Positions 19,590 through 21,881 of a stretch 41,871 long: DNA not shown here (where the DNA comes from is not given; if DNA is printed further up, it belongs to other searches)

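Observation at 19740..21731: Orphan 663-aa protein with papain/calpain-like catalytic spacing plus an HExxH string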

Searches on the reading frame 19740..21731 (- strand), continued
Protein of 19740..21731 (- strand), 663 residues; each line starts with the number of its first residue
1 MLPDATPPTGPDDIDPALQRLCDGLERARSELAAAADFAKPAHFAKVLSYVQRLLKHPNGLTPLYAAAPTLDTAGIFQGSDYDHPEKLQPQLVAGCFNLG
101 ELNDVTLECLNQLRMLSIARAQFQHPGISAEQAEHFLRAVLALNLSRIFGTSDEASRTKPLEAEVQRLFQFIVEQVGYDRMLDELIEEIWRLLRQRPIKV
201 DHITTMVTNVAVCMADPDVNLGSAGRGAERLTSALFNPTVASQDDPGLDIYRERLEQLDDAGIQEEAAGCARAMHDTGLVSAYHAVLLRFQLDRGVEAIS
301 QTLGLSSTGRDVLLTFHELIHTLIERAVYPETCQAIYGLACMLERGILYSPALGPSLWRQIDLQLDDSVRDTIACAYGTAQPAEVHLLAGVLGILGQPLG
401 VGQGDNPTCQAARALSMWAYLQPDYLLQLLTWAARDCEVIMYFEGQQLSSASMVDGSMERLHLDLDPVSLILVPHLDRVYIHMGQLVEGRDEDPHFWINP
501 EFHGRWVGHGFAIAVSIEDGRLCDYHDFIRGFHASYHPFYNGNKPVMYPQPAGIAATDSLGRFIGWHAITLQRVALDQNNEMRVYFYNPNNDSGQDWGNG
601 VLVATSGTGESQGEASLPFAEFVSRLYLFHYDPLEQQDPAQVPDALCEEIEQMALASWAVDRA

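Call 29: search_protein_families(library=pfam, alignment_id=A2, max_evalue=10)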
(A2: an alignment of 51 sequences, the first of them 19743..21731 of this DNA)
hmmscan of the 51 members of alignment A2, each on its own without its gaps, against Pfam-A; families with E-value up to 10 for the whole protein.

A. member 1, window:19743-21731:- (663 aa): 3 families
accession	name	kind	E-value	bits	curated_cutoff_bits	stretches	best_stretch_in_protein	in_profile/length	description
PF21335.2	ATPD_C_metazoa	-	0.022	15.3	26.5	1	25-42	10-27/42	Metazoan delta subunit of F1F0-ATP synthase, C-terminal domain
PF08890.17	Phage_TAC_5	-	0.1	12.9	27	1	162-189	107-134/135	Phage XkdN-like tail assembly chaperone protein, TAC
PF07878.17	RHH_5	-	0.12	12.5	26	1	642-655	8-21/43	CopG-like RHH_1 or ribbon-helix-helix domain, RHH_5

B. families by the number of members that match (of 51 scanned): 29 families (the first 25 are shown)
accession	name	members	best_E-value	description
PF21196.3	PcrA_UvrD_tudor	2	0.092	PcrA/UvrD tudor domain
PF23888.1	DUF7240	1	0.0012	Family of unknown function (DUF7240)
PF19956.5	EAD2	1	0.0033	Effector-associated domain 2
PF19268.4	CIS_TMP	1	0.0041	Contractile injection system tape measure protein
PF10011.15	DUF2254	1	0.0091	Predicted membrane protein (DUF2254)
PF18286.6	T3SS_ExsE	1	0.015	Type III secretion system ExsE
PF21335.2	ATPD_C_metazoa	1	0.022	Metazoan delta subunit of F1F0-ATP synthase, C-terminal domain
PF22928.2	INTS1_R4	1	0.068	Integrator complex subunit 1, R4 domain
PF19121.6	DUF5805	1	0.074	Family of unknown function (DUF5805)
PF18035.6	Bap31_Bap29_C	1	0.085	Bap31/Bap29 cytoplasmic coiled-coil domain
PF08890.17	Phage_TAC_5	1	0.1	Phage XkdN-like tail assembly chaperone protein, TAC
PF15191.11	Synaptonemal_3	1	0.11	Synaptonemal complex central element protein 3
PF21782.3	PKMT_2nd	1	0.11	PKMT, C-terminal winged helix domain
PF07878.17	RHH_5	1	0.12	CopG-like RHH_1 or ribbon-helix-helix domain, RHH_5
PF17334.7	CsgA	1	0.12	Minor curli fiber component A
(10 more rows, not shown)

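Call 34: find_related_loci(query=A2, collection=genome_contigs, flank=6000)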
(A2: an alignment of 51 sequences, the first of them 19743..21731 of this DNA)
Query A2 (663 aa) in genome_contigs; peptide patterns used: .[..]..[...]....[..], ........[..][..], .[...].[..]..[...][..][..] (x = any residue, [..] = any of these).
599 stretches matched a pattern (row limit reached: there are more); 591 encode a relative of the query (tblastn E <= 1e-3); the best 80 are kept; 80 distinct loci.
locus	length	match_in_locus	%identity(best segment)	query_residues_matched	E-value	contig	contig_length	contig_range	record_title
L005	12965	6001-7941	57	18-662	0e+0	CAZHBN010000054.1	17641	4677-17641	MAG TPA_asm: uncultured Ectothiorhodospiraceae bacterium isolate SRP304980_co2_82 genome assembly, contig: NODE_1781_len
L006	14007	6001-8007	54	3-662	0e+0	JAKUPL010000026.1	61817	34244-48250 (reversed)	MAG: Alcanivorax sp. isolate ALOHA_A2.5_2 A2.5-Alcanivorax-2_26, whole genome shotgun sequence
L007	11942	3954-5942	54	6-662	0e+0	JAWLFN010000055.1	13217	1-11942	MAG: Gammaproteobacteria bacterium isolate 21BLK6-1.bin.145 NODE_4471_length_13217_cov_4.535066, whole genome shotgun se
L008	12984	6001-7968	54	5-662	0e+0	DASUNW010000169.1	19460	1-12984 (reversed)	MAG TPA_asm: Alcanivorax sp. isolate SMAG_U1611 k141_1499656, whole genome shotgun sequence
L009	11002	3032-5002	54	8-662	0e+0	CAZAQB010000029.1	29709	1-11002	MAG TPA_asm: uncultured Ectothiorhodospiraceae bacterium isolate SRP141376_co3_265 genome assembly, contig: NODE_4075_le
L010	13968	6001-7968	54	1-662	0e+0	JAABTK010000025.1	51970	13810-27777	MAG: Gammaproteobacteria bacterium isolate S22.Bin169 NODE_25_length_51970_cov_18.3198, whole genome shotgun sequence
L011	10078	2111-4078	53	8-662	0e+0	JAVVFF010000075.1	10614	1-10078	MAG: Methylophaga sp. isolate TamC13-40 NODE_5279_length_10614_cov_5.487641, whole genome shotgun sequence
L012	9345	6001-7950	54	15-662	0e+0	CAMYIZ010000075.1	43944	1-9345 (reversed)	MAG: uncultured Haliea sp. isolate Biocath_Gamma_022 genome assembly, contig: k127_30768, whole genome shotgun sequence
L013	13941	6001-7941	53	18-662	0e+0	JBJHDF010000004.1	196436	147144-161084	MAG: Marinimicrobium sp. isolate SF2967_J5348.concoct.067 NODE_65_length_196436_cov_5.997855, whole genome shotgun seque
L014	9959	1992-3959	53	5-662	0e+0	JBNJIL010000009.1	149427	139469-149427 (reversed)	MAG: Pseudomonadota bacterium isolate BWe84 9, whole genome shotgun sequence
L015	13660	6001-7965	55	14-663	0e+0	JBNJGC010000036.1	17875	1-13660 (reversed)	MAG: Pseudomonadota bacterium isolate Y22_60dBSe2.bin.134 NODE_3357_length_17875_cov_16.212646, whole genome shotgun seq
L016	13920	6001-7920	54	25-662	0e+0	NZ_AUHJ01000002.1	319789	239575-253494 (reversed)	Haliea salexigens DSM 19537 G533DRAFT_scaffold00002.2_C, whole genome shotgun sequence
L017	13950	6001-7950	53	15-662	0e+0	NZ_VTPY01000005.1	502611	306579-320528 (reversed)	Billgrantia pellis strain L5 Scaffold4_1, whole genome shotgun sequence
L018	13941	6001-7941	53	18-662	0e+0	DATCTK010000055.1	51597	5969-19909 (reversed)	MAG TPA_asm: Gammaproteobacteria bacterium isolate SMAG_U7329 k141_18539, whole genome shotgun sequence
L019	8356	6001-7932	55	21-662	0e+0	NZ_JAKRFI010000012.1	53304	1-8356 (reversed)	Halomonas sp. McH1-25 NODE_12_length_53304_cov_33.295541, whole genome shotgun sequence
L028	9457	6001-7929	53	18-662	0e+0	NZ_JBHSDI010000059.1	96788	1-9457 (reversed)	Marinobacter lacisalsi strain CECT 7297 soapdenovo_K_105_96, whole genome shotgun sequence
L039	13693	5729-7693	51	6-662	0e+0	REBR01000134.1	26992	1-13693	MAG: Halomonadaceae bacterium isolate LCM1.Bin30 NODE_1541_length_26992_cov_5.19137, whole genome shotgun sequence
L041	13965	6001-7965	52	6-662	0e+0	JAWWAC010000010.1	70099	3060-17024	MAG: Oleiphilaceae bacterium isolate HN14.bin.46 k141_2019560_length_70099_cov_10.0000, whole genome shotgun sequence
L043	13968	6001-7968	51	9-662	0e+0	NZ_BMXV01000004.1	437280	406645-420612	Marinobacter zhanjiangensis strain KCTC 22280 sequence04, whole genome shotgun sequence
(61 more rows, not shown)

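Call 50: find_homologous_proteins(query=P0166, max_evalue=1e-10)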
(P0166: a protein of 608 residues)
Query P0166 (608 aa): 92 proteins with E <= 1e-10 among 8000 candidates.
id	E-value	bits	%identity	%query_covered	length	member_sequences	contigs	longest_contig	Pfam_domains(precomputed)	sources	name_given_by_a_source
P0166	0.0e+0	1374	100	100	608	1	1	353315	-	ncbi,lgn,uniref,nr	ncbi:hypothetical protein [Peribacillus glennii]|uniref:Uncharacterized protein n=1 Tax=Peribacillus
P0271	0.0e+0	1016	75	100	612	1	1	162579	-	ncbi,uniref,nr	ncbi:hypothetical protein [Bacillus sp. V5-8f]|uniref:hypothetical protein n=1 Tax=Bacillus sp. V5-8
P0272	1.4e-255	867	67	100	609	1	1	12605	-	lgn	-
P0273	1.3e-253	861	66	100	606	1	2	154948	-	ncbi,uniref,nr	ncbi:hypothetical protein ELQ35_18875 [Peribacillus cavernae]|uniref:Uncharacterized protein n=1 Tax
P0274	8.4e-179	614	50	100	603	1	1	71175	-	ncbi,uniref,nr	ncbi:hypothetical protein [Peribacillus deserti]|uniref:Uncharacterized protein n=1 Tax=Peribacillus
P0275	1.5e-155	537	47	100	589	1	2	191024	-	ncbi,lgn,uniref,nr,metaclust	ncbi:hypothetical protein [Peribacillus kribbensis]|uniref:hypothetical protein n=1 Tax=Peribacillus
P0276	2.9e-153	530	44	100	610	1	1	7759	-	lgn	-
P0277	4.4e-153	529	45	100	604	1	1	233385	-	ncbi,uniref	ncbi:hypothetical protein ABES02_00635 [Neobacillus pocheonensis]|uniref:hypothetical protein n=1 Ta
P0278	4.9e-153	529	45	100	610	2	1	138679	-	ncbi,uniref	ncbi:hypothetical protein [Neobacillus drentensis]|uniref:hypothetical protein n=1 Tax=Neobacillus d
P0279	1.3e-152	527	45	100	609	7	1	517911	-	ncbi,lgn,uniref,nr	ncbi:hypothetical protein M3226_03245 [Neobacillus cucumis]|uniref:hypothetical protein n=1 Tax=Neob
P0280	5.1e-152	525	44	100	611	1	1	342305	-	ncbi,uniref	ncbi:hypothetical protein ACIQAA_08860 [Neobacillus sp. NPDC093182]|uniref:hypothetical protein n=1 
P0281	6.2e-152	525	46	100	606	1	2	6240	-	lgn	-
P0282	7.0e-152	525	45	100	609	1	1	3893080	-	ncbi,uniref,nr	ncbi:hypothetical protein MUG87_14675 [Ectobacillus sp. JY-23]|uniref:hypothetical protein n=1 Tax=E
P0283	3.6e-151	523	46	95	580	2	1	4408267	-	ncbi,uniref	ncbi:hypothetical protein V1498_17395 [Peribacillus sp. SCS-26]|uniref:hypothetical protein n=1 Tax=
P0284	5.8e-151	522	45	100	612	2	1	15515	-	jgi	jgi:hypothetical protein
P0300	2.4e-147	510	44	100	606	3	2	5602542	-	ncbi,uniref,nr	ncbi:hypothetical protein [Metabacillus sediminilitoris]|uniref:Uncharacterized protein n=1 Tax=Meta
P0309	1.1e-144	501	43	100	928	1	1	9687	PF01960.24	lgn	-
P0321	2.5e-114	401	40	94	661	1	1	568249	-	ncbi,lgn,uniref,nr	ncbi:hypothetical protein [Desmospora profundinema]|uniref:RelA/SpoT domain-containing protein n=1 T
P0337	3.8e-92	328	35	98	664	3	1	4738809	-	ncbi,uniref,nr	ncbi:hypothetical protein [Hoyosella subflava]|uniref:Uncharacterized protein n=1 Tax=Hoyosella subf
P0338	5.1e-92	327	36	99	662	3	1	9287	-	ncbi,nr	ncbi:MAG TPA: hypothetical protein RMF84_06805 [Polyangiaceae bacterium LLY-WYZ-14_1]|nr:hypothetica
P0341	1.8e-91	326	35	98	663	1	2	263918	-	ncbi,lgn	ncbi:MAG: hypothetical protein ACNS60_11885 [Candidatus Cyclobacteriaceae bacterium M2_1C_046]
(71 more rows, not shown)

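Call 51: find_encoding_contigs(protein=P0166, flank=7000, max_places=1)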
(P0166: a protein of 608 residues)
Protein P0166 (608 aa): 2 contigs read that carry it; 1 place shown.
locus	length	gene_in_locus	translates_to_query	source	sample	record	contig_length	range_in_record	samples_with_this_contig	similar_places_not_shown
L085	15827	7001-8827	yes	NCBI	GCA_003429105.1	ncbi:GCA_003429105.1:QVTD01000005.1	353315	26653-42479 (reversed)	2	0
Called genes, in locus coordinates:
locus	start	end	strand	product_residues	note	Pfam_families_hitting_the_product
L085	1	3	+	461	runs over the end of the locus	PF03845:Spore_permease (faint), PF13520:AA_permease_2, PF00324:AA_permease, PF13906:AA_permease_C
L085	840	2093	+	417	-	PF04108:ATG17_like (faint), PF00015:MCPsignal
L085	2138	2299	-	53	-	-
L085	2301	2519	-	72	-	PF11213:DUF3006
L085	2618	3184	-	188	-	PF13508:Acetyltransf_7 (faint)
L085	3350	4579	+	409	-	PF13535:ATP-grasp_4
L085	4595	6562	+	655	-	-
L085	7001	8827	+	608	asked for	-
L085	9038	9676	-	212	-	PF05368:NmrA (weak), PF13460:NAD_binding_10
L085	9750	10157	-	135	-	PF02082:Rrf2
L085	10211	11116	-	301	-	PF00126:HTH_1, PF03466:LysR_substrate, PF12727:PBP_like (faint)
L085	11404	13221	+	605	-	PF00258:Flavodoxin_1, PF00667:FAD_binding_1, PF00175:NAD_binding_1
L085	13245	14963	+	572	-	PF03460:NIR_SIR_ferr, PF01077:NIR_SIR, PF03460:NIR_SIR_ferr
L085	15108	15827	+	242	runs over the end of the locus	PF02535:Zip (weak)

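Call 52: find_encoding_contigs(protein=P0300, flank=7000, max_places=1)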
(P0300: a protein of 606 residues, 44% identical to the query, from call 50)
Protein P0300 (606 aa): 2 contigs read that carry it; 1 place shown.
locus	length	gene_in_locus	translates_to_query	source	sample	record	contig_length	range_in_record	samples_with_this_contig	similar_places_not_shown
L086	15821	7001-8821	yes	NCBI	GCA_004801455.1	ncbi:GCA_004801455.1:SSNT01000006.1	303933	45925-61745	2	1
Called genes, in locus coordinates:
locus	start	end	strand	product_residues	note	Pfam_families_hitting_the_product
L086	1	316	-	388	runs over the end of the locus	-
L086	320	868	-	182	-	PF28549:NDPSase_N, PF00293:NUDIX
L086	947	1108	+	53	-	PF13072:MciZ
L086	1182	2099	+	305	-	PF00248:Aldo_ket_red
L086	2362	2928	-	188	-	-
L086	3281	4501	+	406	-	PF13535:ATP-grasp_4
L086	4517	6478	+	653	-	-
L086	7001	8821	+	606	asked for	-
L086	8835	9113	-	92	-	-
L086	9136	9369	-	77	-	PF13025:DUF3886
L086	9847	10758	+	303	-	PF02129:Peptidase_S15 (weak), PF00561:Abhydrolase_1, PF12146:Hydrolase_4, PF00326:Peptidase_S9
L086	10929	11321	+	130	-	PF00877:NLPC_P60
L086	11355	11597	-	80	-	PF10827:DUF2552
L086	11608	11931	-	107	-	PF01521:Fe-S_biosyn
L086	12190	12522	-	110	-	PF08863:YolD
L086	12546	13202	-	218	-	PF00657:Lipase_GDSL, PF13472:Lipase_GDSL_2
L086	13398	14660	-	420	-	PF00817:IMS, PF11798:IMS_HHH, PF21999:IMS_HHH_1 (weak), PF11799:IMS_C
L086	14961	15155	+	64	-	PF14164:YqzH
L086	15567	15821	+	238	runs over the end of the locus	PF00106:adh_short, PF08659:KR, PF13561:adh_short_C2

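Call 53: find_encoding_contigs(protein=P0337, flank=7000, max_places=1)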
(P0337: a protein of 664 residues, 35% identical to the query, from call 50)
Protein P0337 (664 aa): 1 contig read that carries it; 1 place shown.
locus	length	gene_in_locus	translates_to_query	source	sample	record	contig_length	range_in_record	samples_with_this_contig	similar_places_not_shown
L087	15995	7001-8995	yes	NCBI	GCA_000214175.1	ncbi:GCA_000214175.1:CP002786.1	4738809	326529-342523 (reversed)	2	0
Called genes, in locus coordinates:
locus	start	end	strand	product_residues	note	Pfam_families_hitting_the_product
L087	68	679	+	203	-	PF04542:Sigma70_r2, PF22029:PhyR_sigma2 (weak), PF08281:Sigma70_r4_2, PF04545:Sigma70_r4 (weak)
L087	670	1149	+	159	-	-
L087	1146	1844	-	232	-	PF00581:Rhodanese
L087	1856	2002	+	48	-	-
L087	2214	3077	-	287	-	PF03309:Pan_kinase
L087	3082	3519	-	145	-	PF02261:Asp_decarbox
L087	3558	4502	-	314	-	PF02569:Pantoate_ligase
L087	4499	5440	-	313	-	PF10727:Rossmann-like, PF03807:F420_oxidored (faint), PF10728:DUF2520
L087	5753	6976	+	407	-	-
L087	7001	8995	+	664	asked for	-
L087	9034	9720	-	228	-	PF20570:DUF6779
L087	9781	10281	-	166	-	PF11377:DUF3180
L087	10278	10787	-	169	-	PF01288:HPPK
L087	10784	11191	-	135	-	PF02152:FolB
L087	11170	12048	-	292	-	PF00809:Pterin_bind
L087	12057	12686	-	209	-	PF01227:GTP_cyclohydroI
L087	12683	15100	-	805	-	PF06480:FtsH_ext (faint), PF00004:AAA, PF17862:AAA_lid_3, PF01434:Peptidase_M41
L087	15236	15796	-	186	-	PF00156:Pribosyltran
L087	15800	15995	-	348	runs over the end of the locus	PF01171:ATP_bind_3, PF09179:TilS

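Call 54: find_encoding_contigs(protein=P0341, flank=7000, max_places=1)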
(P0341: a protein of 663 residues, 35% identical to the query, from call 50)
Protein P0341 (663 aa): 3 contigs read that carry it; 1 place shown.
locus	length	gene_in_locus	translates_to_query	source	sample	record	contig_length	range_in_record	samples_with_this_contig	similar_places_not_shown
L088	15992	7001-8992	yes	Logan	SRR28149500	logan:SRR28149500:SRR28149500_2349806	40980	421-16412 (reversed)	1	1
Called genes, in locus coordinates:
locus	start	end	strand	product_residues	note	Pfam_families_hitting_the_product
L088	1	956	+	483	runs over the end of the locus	PF00083:Sugar_tr, PF07690:MFS_1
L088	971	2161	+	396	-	PF03786:UxuA, PF01261:AP_endonuc_2 (weak)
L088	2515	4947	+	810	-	PF01835:MG2, PF07715:Plug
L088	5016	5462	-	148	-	PF15891:Nuc_deoxyri_tr2 (faint), PF11071:Nuc_deoxyri_tr3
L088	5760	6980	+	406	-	-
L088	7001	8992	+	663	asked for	-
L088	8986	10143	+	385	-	PF01168:Ala_racemase_N, PF00842:Ala_racemase_C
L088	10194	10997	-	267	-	PF00196:GerE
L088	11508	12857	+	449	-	PF04851:ResIII, PF00270:DEAD, PF00271:Helicase_C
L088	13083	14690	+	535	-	PF00144:Beta-lactamase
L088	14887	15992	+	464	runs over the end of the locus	PF01979:Amidohydro_1, PF07969:Amidohydro_3 (weak)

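Call 56: find_encoding_contigs(protein=P0309, flank=7000, max_places=1)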
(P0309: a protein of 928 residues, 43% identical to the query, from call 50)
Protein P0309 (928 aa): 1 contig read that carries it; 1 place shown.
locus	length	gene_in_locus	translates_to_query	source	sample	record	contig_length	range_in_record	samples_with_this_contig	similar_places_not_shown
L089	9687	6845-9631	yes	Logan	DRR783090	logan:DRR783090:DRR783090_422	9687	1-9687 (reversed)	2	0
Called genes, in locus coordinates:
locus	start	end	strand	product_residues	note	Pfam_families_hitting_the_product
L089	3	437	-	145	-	?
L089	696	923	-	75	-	-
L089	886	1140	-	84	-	-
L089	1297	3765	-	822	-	PF22548:AEP-TOTE, PF00270:DEAD, PF04851:ResIII, PF00271:Helicase_C (weak)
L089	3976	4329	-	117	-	-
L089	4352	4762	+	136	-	-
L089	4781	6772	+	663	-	-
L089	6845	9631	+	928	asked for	PF01960:ArgJ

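Call 57: find_encoding_contigs(protein=P0321, flank=7000, max_places=1)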
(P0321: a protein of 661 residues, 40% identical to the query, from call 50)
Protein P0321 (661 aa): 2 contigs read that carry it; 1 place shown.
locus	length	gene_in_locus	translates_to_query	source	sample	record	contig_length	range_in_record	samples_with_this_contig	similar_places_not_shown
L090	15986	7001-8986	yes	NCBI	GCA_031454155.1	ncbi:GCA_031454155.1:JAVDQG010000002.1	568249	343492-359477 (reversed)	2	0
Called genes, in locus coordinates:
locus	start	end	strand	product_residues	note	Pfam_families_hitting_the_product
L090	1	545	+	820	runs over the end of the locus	PF00133:tRNA-synt_1, PF01406:tRNA-synt_1e (faint), PF09334:tRNA-synt_1g, PF13603:tRNA-synt_1_2, PF00133:tRNA-synt_1, PF09334:tRNA-synt_1g (weak), PF08264:Anticodon_1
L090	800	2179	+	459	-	PF00202:Aminotran_3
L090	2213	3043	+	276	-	PF01418:HTH_6, PF01380:SIS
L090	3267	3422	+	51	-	-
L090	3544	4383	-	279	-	PF01488:Shikimate_DH (weak), PF03446:NAD_binding_2, PF03807:F420_oxidored, PF14748:P5CR_dimer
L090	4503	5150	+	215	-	PF10531:SLBB, PF00633:HHH, PF03934:T2SSK, PF12836:HHH_3, PF14520:HHH_5 (weak)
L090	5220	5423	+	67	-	-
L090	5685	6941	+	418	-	PF13535:ATP-grasp_4 (weak)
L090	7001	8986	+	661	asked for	-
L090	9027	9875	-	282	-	-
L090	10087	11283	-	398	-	PF00202:Aminotran_3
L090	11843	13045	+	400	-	PF01053:Cys_Met_Meta_PP, PF00155:Aminotran_1_2 (weak)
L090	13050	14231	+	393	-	PF01053:Cys_Met_Meta_PP, PF01041:DegT_DnrJ_EryC1 (weak), PF00155:Aminotran_1_2 (weak)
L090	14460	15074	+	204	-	PF22769:DCD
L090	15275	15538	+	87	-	-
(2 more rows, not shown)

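Call 58: find_encoding_contigs(protein=P0338, flank=7000, max_places=1)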
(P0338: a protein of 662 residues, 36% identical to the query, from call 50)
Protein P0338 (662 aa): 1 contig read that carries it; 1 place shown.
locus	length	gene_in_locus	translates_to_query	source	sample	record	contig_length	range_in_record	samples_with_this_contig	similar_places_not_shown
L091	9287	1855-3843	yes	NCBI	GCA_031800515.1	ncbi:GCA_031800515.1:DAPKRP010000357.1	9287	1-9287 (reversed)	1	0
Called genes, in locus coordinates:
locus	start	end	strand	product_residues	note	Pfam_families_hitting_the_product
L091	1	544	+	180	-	?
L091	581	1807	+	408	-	PF13535:ATP-grasp_4 (weak)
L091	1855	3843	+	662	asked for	-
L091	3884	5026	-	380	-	-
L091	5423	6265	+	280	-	-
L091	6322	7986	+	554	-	PF01039:Carboxyl_trans, PF03255:ACCA (weak)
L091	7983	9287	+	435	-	PF00289:Biotin_carb_N, PF02786:CPSase_L_D2, PF02222:ATP-grasp (weak), PF07478:Dala_Dala_lig_C, PF02785:Biotin_carb_C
